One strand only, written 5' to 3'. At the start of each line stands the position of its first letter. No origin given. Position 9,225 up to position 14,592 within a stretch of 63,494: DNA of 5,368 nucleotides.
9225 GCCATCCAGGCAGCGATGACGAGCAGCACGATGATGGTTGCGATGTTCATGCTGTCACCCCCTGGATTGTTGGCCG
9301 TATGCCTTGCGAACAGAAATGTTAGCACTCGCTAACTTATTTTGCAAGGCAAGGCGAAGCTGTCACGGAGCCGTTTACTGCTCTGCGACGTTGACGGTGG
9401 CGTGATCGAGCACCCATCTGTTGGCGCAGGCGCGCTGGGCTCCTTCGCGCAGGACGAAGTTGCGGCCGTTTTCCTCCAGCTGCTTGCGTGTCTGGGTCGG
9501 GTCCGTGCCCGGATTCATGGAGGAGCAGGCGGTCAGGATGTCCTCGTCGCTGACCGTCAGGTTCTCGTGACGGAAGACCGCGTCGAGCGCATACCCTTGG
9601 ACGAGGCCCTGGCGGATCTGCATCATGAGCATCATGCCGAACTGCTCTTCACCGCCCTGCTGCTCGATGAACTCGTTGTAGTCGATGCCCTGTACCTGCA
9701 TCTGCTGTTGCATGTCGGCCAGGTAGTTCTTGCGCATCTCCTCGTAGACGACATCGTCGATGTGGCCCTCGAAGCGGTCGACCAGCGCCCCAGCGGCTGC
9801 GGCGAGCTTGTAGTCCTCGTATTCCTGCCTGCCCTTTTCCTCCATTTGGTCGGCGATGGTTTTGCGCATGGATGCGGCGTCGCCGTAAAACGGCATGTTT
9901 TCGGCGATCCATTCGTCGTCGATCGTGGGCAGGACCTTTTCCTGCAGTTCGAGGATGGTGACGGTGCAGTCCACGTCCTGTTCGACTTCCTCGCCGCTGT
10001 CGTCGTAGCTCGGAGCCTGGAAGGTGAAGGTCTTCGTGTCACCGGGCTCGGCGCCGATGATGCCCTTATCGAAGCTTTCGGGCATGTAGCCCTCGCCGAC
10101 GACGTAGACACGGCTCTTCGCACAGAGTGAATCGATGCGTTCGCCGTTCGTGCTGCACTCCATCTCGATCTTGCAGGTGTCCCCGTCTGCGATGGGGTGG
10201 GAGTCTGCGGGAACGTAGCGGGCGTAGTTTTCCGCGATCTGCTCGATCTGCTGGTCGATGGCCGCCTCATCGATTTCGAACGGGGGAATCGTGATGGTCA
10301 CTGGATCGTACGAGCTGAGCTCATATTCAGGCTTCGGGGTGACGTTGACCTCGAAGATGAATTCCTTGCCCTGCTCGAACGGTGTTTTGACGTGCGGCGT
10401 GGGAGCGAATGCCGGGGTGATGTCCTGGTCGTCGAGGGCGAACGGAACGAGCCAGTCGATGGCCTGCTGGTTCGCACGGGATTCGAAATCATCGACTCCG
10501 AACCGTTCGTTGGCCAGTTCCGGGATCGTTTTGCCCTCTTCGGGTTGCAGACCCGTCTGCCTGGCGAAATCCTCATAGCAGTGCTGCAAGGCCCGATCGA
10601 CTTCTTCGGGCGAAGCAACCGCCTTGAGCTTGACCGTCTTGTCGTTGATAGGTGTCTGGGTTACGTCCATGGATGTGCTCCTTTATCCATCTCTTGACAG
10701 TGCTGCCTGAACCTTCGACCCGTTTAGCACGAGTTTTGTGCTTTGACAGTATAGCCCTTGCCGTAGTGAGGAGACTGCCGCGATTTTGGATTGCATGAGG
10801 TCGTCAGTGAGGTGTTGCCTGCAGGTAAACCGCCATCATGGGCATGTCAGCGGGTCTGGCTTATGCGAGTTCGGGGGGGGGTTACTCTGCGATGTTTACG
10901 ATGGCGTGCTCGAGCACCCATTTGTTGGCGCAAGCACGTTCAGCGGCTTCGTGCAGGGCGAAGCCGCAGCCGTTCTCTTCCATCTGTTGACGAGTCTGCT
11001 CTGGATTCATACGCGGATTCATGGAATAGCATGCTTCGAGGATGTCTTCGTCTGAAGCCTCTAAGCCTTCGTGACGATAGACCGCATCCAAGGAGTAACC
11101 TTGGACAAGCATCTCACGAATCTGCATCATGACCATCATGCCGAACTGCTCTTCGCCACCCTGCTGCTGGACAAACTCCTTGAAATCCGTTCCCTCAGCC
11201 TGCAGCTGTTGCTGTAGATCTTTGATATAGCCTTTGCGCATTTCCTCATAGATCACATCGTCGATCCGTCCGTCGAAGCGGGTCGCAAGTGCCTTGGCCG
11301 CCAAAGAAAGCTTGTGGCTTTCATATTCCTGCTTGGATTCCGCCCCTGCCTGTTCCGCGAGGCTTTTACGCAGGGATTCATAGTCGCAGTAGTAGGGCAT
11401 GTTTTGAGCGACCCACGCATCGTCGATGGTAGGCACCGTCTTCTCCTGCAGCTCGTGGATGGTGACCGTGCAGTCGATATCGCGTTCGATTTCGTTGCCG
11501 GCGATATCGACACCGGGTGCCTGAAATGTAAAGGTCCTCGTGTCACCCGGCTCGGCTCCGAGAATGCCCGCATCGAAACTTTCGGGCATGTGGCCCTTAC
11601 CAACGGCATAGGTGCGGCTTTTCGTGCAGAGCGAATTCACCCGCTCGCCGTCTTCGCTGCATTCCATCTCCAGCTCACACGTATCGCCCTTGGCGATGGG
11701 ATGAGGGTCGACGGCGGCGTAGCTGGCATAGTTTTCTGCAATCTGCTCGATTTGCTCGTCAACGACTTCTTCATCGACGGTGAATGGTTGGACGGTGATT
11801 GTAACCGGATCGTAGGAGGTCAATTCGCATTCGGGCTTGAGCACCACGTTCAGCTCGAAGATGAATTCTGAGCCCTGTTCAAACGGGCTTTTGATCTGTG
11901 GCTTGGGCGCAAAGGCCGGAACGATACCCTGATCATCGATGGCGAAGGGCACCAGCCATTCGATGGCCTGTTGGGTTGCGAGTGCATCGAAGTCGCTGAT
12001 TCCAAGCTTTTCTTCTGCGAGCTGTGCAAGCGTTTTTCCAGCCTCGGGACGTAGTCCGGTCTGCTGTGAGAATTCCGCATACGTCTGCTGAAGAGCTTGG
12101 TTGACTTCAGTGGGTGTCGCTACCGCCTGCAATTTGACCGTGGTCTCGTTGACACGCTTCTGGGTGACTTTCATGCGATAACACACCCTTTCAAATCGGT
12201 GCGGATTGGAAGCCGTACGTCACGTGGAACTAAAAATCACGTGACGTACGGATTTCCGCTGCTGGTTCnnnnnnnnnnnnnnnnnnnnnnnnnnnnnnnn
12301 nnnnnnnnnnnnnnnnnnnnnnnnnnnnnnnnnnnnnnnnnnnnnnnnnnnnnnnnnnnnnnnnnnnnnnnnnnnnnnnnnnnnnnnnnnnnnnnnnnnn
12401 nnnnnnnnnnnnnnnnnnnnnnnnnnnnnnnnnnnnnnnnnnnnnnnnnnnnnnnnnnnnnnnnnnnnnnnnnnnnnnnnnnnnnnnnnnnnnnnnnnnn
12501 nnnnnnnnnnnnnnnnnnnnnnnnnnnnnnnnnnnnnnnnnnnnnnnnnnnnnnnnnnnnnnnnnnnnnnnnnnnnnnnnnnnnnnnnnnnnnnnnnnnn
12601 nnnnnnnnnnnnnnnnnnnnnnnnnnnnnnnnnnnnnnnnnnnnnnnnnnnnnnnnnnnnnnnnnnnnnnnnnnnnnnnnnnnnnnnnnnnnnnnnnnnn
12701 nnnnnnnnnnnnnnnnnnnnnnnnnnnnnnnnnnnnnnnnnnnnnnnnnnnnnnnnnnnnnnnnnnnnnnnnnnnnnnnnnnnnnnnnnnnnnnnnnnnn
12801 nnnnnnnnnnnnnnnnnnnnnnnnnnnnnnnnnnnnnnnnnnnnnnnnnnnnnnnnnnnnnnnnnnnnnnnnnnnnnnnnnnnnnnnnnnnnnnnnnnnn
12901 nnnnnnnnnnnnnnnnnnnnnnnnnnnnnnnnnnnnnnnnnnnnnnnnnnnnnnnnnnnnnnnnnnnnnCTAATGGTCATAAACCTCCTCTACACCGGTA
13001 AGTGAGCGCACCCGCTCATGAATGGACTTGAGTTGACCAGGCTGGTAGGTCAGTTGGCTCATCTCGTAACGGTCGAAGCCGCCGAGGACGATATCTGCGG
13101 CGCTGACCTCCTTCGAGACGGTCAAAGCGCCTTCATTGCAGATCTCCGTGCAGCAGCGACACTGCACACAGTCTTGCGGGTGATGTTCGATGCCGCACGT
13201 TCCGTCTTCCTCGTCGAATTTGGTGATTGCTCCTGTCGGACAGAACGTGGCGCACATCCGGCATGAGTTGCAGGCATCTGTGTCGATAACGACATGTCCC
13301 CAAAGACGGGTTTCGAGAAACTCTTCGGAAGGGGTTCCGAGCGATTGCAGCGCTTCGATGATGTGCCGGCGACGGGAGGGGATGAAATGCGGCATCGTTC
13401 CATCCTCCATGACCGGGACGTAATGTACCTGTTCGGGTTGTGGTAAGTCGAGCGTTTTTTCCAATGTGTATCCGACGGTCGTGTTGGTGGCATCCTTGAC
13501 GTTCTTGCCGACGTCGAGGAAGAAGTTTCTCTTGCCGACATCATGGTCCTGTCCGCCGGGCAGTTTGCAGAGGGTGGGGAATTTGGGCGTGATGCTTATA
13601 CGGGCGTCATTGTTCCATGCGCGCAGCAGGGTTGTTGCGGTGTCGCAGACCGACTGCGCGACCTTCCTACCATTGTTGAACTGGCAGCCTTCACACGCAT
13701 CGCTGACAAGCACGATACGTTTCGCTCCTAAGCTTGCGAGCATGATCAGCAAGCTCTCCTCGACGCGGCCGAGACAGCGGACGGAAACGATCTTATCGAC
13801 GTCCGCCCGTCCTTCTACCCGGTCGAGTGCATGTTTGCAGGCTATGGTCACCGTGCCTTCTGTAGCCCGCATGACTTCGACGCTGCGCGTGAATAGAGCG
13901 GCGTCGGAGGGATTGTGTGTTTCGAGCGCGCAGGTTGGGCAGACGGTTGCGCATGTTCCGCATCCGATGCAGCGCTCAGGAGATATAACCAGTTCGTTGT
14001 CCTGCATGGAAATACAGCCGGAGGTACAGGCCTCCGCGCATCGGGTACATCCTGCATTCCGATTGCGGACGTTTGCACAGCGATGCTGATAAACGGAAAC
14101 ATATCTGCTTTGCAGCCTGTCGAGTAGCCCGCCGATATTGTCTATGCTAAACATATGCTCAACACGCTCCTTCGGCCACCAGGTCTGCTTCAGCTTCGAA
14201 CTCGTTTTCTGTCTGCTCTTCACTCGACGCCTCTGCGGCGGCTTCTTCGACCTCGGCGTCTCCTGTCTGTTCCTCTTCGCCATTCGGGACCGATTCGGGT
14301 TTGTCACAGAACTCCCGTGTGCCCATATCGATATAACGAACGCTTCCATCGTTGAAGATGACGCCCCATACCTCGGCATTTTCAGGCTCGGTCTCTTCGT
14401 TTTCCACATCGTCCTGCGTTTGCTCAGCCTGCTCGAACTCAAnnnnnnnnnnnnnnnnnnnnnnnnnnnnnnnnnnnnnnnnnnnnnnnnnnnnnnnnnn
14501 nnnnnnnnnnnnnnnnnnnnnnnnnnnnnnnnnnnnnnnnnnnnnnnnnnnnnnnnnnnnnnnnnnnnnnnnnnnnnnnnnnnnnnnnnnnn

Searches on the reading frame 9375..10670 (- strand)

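Call 54: search_protein_families(library=pfam, proteins=[window:9375-10670:-], max_evalue=0.00001)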
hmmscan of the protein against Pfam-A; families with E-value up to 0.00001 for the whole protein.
window:9375-10670:- (431 aa): 2 families
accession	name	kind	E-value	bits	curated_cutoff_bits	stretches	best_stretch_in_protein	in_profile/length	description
PF05697.18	Trigger_N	-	1.3e-16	61.6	22.2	1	1-145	1-144/144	Bacterial trigger factor protein (TF)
PF05698.19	Trigger_C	-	2.3e-14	54.2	22.7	1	267-408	4-148/162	Bacterial trigger factor protein (TF) C-terminus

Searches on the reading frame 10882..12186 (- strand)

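Call 28: search_protein_families(library=pfam, proteins=[window:10882-12186:-], max_evalue=0.01)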
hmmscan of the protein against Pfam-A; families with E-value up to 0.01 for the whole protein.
window:10882-12186:- (434 aa): 2 families
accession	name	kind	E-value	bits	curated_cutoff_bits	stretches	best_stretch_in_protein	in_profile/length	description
PF05697.18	Trigger_N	-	1.3e-18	68.1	22.2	1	5-149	1-144/144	Bacterial trigger factor protein (TF)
PF05698.19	Trigger_C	-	7.5e-12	46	22.7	1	270-412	3-148/162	Bacterial trigger factor protein (TF) C-terminus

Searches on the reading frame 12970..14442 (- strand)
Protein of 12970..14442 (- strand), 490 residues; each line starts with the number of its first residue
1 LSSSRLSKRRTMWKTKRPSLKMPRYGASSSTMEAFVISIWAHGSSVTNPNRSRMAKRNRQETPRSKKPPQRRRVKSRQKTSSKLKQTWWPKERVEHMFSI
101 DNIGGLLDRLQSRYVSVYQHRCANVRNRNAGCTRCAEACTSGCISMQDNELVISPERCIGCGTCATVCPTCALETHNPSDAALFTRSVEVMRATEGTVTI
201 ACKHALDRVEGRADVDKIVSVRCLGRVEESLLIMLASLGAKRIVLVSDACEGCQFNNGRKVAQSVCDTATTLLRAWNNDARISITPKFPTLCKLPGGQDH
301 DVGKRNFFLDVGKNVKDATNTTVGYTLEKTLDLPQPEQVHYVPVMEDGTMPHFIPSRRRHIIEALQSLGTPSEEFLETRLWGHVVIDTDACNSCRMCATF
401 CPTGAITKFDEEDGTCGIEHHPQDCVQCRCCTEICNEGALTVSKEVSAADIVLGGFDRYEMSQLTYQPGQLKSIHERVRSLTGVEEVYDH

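Call 28: search_protein_families(library=pfam, proteins=[window:12970-14442:-], max_evalue=0.01)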
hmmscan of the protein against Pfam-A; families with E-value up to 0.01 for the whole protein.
window:12970-14442:- (490 aa): 11 families
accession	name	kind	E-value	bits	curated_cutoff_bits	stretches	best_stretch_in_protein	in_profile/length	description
PF00037.32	Fer4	-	5.5e-13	48.6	21.1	2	384-407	1-24/24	4Fe-4S binding domain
PF12838.12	Fer4_7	-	2.1e-11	44.5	27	2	131-170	4-50/52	4Fe-4S dicluster domain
PF12837.12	Fer4_6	-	4.2e-10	39.5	25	2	384-406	2-24/24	4Fe-4S binding domain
PF12797.12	Fer4_2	-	6.8e-09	35.6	24.5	2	152-170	4-22/22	4Fe-4S binding domain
PF13484.11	Fer4_16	-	9.2e-09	36.4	30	0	391-409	2-20/66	4Fe-4S double cluster binding domain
PF13237.11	Fer4_10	-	2.4e-07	31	25.5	3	383-435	1-52/53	4Fe-4S dicluster domain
PF13187.11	Fer4_9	-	7.6e-07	29.5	27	1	131-171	4-50/52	4Fe-4S dicluster domain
PF14697.11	Fer4_21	-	2.3e-06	28.1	35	1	131-170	10-53/59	4Fe-4S dicluster domain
PF13534.11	Fer4_17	-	2.8e-06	28.2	22.2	0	157-179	1-23/61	4Fe-4S dicluster domain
PF13183.11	Fer4_8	-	3.5e-05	24.7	27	1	156-181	3-28/68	4Fe-4S dicluster domain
PF02662.21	FlpD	-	5e-05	23.7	22.3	1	217-277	29-89/123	Methyl-viologen-reducing hydrogenase, delta subunit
